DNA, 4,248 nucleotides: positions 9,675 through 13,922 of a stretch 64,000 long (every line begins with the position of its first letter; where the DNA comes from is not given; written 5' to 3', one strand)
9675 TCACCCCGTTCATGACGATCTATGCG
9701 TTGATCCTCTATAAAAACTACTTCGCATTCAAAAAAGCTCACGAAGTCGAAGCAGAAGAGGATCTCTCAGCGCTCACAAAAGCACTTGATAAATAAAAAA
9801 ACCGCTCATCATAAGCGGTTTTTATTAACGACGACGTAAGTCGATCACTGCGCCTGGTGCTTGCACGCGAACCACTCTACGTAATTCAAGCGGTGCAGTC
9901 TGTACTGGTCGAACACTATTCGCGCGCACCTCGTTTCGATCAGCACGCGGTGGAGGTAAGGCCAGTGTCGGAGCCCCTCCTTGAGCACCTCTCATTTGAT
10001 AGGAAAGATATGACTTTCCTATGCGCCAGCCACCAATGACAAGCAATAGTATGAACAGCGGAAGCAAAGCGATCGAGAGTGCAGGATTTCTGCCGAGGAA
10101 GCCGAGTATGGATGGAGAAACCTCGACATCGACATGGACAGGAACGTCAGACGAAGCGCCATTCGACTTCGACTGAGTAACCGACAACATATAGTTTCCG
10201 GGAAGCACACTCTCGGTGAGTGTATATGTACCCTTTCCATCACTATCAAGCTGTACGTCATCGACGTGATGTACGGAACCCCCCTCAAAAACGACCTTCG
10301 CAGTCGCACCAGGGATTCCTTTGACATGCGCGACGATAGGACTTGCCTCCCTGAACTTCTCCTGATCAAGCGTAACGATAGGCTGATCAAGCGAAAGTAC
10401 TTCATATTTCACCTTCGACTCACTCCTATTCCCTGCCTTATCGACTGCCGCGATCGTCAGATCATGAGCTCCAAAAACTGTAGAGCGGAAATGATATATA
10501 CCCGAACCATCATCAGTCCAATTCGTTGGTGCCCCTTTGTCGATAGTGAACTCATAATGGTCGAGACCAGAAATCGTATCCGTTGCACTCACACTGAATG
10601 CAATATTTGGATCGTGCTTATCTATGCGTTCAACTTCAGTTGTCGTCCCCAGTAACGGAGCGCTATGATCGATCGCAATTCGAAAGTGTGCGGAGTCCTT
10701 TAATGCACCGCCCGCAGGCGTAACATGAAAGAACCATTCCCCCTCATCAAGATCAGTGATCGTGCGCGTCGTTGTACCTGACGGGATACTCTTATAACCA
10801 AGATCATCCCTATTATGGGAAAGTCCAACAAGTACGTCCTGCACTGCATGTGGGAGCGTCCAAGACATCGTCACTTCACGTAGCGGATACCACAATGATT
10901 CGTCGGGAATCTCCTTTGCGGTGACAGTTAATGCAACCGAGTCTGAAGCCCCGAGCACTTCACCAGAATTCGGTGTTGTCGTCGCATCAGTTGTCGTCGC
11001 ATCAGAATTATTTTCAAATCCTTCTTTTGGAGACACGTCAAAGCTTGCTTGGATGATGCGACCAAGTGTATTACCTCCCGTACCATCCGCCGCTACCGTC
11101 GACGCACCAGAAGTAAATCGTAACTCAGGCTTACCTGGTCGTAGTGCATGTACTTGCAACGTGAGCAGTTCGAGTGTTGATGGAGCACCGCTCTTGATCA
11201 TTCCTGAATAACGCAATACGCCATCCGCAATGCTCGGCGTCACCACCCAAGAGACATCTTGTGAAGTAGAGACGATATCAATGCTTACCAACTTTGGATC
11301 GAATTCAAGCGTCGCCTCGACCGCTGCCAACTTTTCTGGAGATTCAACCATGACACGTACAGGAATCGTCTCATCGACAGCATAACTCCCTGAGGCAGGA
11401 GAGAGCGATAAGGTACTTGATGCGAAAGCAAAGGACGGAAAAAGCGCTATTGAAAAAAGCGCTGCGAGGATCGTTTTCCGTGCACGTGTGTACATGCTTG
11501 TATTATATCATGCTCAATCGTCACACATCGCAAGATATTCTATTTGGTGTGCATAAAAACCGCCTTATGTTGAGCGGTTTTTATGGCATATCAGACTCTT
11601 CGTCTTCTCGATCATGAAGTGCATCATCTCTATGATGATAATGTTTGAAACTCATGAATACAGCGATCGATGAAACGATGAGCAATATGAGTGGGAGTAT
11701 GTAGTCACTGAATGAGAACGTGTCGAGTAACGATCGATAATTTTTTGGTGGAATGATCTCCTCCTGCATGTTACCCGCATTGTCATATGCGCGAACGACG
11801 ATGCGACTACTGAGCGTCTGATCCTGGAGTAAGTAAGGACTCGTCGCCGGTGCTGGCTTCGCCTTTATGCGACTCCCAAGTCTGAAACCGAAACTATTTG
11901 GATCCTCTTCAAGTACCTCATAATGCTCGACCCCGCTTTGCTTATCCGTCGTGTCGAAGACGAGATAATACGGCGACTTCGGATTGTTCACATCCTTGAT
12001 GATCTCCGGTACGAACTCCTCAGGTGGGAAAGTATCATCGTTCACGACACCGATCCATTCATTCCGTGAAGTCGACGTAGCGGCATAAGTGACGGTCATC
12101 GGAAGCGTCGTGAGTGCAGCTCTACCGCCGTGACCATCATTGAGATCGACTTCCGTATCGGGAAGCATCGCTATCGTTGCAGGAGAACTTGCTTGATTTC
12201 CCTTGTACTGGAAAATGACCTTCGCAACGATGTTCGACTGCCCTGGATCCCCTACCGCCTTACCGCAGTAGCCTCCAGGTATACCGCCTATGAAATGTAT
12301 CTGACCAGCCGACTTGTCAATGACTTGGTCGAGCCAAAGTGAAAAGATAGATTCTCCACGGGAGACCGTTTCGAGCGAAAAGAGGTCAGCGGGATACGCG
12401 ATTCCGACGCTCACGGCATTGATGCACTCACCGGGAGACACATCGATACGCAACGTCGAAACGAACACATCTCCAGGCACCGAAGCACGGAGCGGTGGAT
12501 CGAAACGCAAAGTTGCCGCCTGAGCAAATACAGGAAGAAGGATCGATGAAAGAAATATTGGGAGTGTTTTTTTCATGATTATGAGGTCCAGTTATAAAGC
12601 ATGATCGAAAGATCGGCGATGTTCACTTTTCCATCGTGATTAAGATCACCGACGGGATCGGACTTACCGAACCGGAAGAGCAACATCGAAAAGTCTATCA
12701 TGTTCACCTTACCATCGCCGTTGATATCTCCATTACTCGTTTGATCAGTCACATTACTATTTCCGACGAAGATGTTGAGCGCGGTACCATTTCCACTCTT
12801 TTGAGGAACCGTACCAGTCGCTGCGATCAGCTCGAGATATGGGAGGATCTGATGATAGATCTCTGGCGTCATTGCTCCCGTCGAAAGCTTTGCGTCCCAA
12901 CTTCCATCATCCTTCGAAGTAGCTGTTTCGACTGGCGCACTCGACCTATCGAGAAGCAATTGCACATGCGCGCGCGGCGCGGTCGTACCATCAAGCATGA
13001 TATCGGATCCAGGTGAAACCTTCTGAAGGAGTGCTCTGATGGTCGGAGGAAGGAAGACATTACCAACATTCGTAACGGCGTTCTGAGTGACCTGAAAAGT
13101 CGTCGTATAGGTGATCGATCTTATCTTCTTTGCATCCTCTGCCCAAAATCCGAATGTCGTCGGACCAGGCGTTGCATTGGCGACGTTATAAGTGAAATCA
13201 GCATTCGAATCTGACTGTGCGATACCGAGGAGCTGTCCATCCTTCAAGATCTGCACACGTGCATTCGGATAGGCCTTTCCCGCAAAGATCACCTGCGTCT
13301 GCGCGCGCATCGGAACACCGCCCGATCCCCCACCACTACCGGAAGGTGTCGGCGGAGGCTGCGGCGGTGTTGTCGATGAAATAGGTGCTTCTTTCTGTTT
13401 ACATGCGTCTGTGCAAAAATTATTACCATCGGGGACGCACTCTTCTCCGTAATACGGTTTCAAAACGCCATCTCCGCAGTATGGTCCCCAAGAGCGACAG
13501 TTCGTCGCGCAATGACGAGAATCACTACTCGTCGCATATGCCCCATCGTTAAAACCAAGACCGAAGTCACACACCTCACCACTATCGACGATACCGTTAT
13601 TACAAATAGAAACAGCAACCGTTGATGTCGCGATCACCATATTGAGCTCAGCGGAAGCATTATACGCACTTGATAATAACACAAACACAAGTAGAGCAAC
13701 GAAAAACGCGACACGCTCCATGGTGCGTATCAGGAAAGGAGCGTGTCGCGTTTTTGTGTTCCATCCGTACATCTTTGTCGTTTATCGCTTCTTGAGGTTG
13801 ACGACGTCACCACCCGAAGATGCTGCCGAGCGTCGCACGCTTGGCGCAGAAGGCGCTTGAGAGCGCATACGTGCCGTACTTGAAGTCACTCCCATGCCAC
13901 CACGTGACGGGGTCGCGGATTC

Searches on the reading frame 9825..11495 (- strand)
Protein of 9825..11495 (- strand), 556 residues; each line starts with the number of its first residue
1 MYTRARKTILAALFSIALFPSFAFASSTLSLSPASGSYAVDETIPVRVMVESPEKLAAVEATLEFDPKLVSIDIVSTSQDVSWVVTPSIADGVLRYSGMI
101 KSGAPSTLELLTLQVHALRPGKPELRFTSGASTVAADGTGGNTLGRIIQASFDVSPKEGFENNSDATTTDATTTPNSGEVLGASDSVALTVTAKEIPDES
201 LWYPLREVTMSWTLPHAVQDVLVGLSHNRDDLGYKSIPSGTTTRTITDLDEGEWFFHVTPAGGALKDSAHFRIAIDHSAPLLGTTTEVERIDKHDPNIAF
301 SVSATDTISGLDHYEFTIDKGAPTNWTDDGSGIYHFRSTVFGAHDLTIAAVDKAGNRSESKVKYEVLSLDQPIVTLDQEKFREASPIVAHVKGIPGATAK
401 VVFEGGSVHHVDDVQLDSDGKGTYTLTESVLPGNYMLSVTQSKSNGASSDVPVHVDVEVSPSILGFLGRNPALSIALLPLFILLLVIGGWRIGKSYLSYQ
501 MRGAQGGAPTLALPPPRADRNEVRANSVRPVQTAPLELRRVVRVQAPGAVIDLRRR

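Call 17: search_protein_families(library=pfam, proteins=[window:9825-11495:-])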
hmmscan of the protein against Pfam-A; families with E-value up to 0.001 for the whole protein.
window:9825-11495:- (556 aa): 1 family
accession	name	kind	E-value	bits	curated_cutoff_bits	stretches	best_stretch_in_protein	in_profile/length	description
PF19077.6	Big_13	-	1.5e-05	25.8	27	0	296-364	29-98/102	Bacterial Ig-like domain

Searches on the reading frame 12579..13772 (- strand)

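Call 17: search_protein_families(library=pfam, proteins=[window:12579-13772:-])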
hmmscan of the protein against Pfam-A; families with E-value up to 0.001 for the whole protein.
window:12579-13772:- (397 aa): 3 families
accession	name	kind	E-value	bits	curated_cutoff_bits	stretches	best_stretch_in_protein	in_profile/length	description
PF00404.24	Dockerin_1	-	5.9e-09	36.4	22.9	1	338-364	26-52/57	Dockerin type I domain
PF17936.7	Big_6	-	8.7e-06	26.3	27.6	0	162-225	16-80/83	Bacterial Ig domain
PF13948.11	DUF4215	-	0.00015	22.4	27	0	88-126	10-45/47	Domain of unknown function (DUF4215)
